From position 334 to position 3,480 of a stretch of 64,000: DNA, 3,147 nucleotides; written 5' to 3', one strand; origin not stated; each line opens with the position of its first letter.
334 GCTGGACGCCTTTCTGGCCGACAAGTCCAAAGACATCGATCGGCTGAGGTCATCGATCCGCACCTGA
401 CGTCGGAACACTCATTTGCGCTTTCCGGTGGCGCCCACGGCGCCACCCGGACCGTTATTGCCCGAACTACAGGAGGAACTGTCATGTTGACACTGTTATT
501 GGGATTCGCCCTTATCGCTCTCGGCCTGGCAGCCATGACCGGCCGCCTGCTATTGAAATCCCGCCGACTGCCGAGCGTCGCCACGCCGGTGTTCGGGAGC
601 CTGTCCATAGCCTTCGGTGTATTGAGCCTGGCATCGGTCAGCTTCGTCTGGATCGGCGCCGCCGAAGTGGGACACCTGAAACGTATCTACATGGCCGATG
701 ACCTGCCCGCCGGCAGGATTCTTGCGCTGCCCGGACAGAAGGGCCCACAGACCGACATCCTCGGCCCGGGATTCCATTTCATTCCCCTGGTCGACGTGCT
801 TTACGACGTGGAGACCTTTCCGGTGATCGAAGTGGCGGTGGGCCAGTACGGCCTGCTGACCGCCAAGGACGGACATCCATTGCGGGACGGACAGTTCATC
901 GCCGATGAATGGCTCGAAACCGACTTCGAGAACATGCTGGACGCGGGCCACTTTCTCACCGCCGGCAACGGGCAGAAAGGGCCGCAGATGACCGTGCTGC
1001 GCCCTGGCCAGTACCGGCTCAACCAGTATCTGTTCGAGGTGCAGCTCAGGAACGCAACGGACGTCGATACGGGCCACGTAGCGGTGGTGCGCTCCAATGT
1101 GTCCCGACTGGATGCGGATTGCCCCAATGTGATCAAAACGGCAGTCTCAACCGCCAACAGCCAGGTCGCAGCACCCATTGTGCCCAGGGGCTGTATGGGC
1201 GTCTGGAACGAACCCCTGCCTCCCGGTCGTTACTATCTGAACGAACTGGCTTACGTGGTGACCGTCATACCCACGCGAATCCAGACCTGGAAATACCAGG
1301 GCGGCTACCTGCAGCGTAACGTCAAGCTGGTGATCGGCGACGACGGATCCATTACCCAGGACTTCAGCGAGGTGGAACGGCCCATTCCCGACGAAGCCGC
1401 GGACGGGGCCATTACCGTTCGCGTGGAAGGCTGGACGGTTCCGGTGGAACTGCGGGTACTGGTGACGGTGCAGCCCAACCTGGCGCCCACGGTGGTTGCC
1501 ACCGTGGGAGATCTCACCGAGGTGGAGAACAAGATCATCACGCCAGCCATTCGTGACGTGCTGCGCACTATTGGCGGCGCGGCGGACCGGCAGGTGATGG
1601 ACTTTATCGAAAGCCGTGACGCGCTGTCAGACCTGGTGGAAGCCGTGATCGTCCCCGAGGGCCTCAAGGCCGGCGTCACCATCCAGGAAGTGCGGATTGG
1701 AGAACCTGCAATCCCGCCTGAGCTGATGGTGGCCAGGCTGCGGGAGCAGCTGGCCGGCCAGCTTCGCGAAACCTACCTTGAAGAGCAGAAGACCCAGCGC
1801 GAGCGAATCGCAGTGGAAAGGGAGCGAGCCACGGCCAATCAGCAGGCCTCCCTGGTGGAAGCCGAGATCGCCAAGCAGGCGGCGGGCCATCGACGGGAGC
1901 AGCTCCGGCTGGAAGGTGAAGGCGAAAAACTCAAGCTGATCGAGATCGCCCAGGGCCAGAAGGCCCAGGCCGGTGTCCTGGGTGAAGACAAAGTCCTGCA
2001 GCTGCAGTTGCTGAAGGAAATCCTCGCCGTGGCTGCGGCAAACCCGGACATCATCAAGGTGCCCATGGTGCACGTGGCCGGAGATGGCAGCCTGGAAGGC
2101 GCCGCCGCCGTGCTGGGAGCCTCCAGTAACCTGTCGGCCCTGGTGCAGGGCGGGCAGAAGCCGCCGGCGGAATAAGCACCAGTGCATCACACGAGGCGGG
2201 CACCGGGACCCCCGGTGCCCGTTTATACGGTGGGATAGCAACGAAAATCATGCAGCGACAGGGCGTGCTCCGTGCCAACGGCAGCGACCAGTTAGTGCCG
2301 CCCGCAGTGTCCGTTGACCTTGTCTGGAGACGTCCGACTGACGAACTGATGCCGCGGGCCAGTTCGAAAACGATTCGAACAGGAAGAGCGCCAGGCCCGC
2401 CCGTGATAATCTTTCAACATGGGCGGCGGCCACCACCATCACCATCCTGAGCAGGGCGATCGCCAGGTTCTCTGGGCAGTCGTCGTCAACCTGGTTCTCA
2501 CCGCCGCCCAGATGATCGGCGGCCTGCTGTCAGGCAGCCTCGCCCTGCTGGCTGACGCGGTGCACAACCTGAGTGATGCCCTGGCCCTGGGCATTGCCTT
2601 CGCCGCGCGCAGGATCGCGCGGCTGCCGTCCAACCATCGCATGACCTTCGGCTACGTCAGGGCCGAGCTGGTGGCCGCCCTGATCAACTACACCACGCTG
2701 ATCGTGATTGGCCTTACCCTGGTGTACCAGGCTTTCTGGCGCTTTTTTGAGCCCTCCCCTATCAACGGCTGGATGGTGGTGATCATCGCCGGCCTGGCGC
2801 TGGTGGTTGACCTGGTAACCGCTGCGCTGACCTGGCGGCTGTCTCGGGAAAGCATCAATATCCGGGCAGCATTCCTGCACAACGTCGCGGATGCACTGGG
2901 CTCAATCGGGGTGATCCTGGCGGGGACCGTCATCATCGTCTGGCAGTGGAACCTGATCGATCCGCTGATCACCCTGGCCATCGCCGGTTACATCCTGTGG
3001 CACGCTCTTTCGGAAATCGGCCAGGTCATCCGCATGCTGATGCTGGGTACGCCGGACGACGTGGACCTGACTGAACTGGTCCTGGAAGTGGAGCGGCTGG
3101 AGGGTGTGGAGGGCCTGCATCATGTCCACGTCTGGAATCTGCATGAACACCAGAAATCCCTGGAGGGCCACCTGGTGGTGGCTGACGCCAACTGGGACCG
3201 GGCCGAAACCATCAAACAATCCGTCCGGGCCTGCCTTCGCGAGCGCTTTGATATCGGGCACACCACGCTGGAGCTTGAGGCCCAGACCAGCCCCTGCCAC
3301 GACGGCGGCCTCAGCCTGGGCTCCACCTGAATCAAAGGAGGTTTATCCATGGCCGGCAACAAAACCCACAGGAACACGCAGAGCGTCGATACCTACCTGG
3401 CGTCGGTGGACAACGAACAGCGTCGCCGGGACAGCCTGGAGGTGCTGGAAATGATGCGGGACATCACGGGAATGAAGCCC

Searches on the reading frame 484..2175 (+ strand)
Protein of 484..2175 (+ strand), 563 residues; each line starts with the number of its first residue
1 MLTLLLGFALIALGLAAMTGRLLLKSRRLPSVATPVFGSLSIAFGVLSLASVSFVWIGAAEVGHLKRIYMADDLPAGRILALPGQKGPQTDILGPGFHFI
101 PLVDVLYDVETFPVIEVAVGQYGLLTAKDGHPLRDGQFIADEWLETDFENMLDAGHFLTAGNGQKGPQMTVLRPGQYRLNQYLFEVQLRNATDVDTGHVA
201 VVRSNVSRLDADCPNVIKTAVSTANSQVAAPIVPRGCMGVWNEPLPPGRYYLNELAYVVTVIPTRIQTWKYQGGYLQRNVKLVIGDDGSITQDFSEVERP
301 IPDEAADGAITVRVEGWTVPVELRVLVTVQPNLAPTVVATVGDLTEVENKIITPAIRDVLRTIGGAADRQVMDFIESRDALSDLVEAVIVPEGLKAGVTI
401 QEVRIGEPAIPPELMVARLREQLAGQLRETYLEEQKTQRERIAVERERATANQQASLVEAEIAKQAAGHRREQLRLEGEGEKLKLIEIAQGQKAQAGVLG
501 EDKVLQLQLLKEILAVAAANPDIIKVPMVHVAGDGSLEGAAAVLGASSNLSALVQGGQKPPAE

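Call 93: search_protein_families(library=pfam, proteins=[window:484-2175:+], max_evalue=0.00001)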
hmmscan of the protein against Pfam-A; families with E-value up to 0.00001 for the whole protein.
window:484-2175:+ (563 aa): 1 family
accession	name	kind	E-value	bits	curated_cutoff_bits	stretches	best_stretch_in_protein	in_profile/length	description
PF01145.31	Band_7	-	2e-11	44.7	23.6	1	243-438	19-175/176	SPFH domain / Band 7 family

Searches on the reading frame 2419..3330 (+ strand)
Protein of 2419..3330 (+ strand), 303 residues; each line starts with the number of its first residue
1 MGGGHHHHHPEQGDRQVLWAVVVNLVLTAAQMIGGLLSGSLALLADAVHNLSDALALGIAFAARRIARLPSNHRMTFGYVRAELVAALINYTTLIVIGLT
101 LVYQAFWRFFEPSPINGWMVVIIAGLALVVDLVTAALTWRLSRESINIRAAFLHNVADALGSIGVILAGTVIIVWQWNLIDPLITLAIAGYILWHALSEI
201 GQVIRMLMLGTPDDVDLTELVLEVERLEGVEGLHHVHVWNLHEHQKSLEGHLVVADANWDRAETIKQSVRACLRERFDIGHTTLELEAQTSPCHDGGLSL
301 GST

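Call 93: search_protein_families(library=pfam, proteins=[window:2419-3330:+], max_evalue=0.00001)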
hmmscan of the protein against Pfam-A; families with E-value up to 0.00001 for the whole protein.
window:2419-3330:+ (303 aa): 2 families
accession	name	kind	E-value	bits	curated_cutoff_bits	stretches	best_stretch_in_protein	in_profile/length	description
PF01545.26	Cation_efflux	-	1.5e-42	146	26.6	1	19-208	3-198/198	Cation efflux family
PF16916.11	ZT_dimer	-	9.6e-09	35.6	26.7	1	212-287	1-76/78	Dimerisation domain of Zinc Transporter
